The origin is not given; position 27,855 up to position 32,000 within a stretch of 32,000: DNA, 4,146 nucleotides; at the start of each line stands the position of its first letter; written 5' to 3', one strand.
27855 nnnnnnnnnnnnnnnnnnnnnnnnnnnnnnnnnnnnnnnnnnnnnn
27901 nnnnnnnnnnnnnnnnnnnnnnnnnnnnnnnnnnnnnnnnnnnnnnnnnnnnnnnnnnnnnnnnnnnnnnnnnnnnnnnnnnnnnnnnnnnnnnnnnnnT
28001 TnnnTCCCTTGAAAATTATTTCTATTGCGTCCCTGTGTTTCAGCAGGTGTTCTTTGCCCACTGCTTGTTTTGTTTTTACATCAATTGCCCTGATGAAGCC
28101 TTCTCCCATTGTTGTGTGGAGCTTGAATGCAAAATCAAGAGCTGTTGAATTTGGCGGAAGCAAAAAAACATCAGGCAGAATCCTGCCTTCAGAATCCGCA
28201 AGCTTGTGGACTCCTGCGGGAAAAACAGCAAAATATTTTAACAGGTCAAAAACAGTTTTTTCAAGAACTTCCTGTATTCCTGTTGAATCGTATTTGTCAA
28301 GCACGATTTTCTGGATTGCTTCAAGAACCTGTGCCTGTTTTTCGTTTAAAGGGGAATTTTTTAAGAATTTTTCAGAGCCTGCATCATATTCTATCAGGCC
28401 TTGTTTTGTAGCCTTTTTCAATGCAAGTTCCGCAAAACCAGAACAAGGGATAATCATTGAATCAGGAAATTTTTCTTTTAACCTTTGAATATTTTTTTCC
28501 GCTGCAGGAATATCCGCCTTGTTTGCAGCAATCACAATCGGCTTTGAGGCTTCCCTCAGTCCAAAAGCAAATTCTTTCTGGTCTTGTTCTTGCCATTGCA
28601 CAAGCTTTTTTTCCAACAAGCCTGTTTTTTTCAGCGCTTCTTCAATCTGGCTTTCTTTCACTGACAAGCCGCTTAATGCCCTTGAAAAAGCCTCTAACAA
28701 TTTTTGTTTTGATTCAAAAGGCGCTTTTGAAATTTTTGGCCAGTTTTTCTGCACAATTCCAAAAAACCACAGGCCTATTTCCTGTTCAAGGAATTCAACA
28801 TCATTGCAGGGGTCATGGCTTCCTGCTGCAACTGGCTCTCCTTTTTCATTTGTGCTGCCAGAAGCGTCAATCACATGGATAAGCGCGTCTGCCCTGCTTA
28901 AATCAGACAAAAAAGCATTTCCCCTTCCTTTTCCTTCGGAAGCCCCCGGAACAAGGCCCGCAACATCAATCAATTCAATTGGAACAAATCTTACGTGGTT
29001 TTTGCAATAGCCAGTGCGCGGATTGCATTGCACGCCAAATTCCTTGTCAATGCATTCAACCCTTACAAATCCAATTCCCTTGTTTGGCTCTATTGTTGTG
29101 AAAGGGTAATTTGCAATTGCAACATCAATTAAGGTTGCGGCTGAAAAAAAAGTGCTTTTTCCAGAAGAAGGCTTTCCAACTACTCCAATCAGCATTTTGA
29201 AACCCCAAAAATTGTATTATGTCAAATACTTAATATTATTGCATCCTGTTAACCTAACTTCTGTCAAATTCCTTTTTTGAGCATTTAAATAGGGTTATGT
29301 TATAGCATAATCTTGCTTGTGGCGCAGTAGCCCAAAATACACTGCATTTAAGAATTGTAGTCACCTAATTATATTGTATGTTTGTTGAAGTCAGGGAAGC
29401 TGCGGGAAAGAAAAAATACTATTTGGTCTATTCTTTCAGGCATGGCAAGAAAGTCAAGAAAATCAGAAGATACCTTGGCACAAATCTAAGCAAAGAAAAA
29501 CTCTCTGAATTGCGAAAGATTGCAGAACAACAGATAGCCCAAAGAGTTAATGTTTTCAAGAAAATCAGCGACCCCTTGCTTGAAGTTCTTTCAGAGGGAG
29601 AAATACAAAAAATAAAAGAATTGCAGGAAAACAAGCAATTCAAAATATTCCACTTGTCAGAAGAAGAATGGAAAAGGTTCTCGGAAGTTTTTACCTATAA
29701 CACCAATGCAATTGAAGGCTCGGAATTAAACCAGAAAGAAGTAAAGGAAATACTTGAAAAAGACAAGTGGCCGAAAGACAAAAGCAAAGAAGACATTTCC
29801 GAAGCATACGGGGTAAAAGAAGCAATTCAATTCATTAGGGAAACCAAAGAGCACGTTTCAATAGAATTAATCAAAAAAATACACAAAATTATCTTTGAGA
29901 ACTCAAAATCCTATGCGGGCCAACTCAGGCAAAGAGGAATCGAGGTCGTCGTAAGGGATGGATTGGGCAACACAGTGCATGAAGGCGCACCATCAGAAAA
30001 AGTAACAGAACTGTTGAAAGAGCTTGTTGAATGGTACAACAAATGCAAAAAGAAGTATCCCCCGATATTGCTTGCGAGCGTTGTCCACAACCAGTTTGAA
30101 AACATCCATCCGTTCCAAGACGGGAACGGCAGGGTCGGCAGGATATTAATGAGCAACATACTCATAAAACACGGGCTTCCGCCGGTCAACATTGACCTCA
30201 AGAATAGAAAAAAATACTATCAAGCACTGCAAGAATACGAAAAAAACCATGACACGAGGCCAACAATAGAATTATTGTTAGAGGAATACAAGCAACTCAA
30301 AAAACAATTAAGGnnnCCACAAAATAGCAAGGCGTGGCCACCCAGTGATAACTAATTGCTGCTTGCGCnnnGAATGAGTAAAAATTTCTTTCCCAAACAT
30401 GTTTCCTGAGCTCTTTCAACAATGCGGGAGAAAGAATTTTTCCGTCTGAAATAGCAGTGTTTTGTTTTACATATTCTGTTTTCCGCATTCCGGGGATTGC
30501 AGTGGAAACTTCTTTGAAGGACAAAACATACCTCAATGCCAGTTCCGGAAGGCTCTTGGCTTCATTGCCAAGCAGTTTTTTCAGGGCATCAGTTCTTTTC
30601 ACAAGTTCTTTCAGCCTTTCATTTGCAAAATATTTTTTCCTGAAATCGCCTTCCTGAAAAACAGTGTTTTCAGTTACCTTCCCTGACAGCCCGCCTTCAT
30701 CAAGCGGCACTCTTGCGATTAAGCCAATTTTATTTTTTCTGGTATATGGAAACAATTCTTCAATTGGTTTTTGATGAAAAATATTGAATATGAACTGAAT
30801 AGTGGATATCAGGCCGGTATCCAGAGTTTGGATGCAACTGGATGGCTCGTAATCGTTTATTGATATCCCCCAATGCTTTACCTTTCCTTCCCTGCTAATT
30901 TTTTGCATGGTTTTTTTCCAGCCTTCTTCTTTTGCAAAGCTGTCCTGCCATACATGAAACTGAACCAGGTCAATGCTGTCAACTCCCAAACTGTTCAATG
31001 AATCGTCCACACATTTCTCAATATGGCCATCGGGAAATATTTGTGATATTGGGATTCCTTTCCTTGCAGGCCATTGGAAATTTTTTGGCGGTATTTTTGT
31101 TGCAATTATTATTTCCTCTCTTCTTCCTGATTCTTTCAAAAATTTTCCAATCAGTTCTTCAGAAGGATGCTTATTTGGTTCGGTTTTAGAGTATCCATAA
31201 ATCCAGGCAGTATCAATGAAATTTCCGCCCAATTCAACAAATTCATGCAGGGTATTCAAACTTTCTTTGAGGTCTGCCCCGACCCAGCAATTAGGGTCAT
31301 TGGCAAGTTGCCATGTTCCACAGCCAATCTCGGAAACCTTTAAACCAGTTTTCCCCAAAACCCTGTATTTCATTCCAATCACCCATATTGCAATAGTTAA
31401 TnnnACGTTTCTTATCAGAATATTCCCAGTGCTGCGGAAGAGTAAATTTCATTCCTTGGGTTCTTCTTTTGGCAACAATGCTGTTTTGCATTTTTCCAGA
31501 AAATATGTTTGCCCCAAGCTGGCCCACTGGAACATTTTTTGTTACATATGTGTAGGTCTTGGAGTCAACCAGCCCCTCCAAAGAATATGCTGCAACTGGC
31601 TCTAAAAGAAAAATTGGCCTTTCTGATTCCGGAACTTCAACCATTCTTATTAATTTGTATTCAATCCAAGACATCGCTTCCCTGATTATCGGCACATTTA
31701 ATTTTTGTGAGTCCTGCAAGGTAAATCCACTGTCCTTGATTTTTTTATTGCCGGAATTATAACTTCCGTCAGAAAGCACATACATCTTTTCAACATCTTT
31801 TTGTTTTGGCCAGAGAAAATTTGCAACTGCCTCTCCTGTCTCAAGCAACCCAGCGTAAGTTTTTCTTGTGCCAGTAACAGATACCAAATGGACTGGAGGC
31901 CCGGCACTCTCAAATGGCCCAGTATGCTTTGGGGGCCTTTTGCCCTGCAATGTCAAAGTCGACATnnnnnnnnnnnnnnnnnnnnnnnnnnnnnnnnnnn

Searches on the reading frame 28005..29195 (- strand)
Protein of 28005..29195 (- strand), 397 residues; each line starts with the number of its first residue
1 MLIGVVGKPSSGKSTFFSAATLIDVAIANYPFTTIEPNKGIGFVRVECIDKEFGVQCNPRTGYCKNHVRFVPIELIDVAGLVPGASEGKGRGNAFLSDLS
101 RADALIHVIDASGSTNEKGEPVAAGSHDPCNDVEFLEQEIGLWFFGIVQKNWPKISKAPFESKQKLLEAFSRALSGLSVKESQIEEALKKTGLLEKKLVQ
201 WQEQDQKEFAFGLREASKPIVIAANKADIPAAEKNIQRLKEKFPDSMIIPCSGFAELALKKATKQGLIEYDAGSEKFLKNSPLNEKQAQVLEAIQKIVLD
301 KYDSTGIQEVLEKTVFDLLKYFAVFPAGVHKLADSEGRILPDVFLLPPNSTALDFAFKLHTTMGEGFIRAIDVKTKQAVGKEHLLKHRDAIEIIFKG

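Call 81: search_protein_families(library=pfam, proteins=[window:28005-29195:-], max_evalue=0.0001)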
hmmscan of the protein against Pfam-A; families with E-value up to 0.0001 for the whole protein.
window:28005-29195:- (397 aa): 4 families
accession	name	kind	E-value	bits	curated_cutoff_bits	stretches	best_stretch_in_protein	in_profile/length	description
PF08438.16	YGR210-like_G4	-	2.5e-33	115.2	24.7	1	223-326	1-105/108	Obg-like GTPase YGR210-like, G4 motif-containing domain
PF01926.29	MMR_HSR1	-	5.2e-16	59.2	21.9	1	3-114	2-89/113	50S ribosome-binding GTPase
PF02824.27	TGS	-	6.8e-08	32.9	22.2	1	341-394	6-59/60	TGS domain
PF02421.24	FeoB_N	-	2.9e-06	27.3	27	1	3-40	3-40/156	Ferrous iron transport protein B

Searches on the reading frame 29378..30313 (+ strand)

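Call 81: search_protein_families(library=pfam, proteins=[window:29378-30313:+], max_evalue=0.0001)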
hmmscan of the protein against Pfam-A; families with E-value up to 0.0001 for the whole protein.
window:29378-30313:+ (312 aa): 1 family
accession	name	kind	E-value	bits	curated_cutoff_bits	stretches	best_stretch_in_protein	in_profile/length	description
PF02661.23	Fic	-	1.7e-21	77.3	24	1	160-262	2-93/93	Fic/DOC family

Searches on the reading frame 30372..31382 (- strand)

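Call 81: search_protein_families(library=pfam, proteins=[window:30372-31382:-], max_evalue=0.0001)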
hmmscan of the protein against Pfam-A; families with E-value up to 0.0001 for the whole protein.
window:30372-31382:- (337 aa): 1 family
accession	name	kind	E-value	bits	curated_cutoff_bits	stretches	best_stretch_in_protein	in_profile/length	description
PF00248.27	Aldo_ket_red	-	1.3e-52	179.1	24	1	18-319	1-280/291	Aldo/keto reductase family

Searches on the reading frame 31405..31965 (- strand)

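Call 81: search_protein_families(library=pfam, proteins=[window:31405-31965:-], max_evalue=0.0001)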
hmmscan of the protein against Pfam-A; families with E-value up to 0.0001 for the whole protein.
window:31405-31965:- (187 aa): 1 family
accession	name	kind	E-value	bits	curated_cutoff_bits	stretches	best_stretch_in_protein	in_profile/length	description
PF01613.24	Flavin_Reduct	-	6.9e-10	39.7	27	1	20-144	31-148/153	Flavin reductase like domain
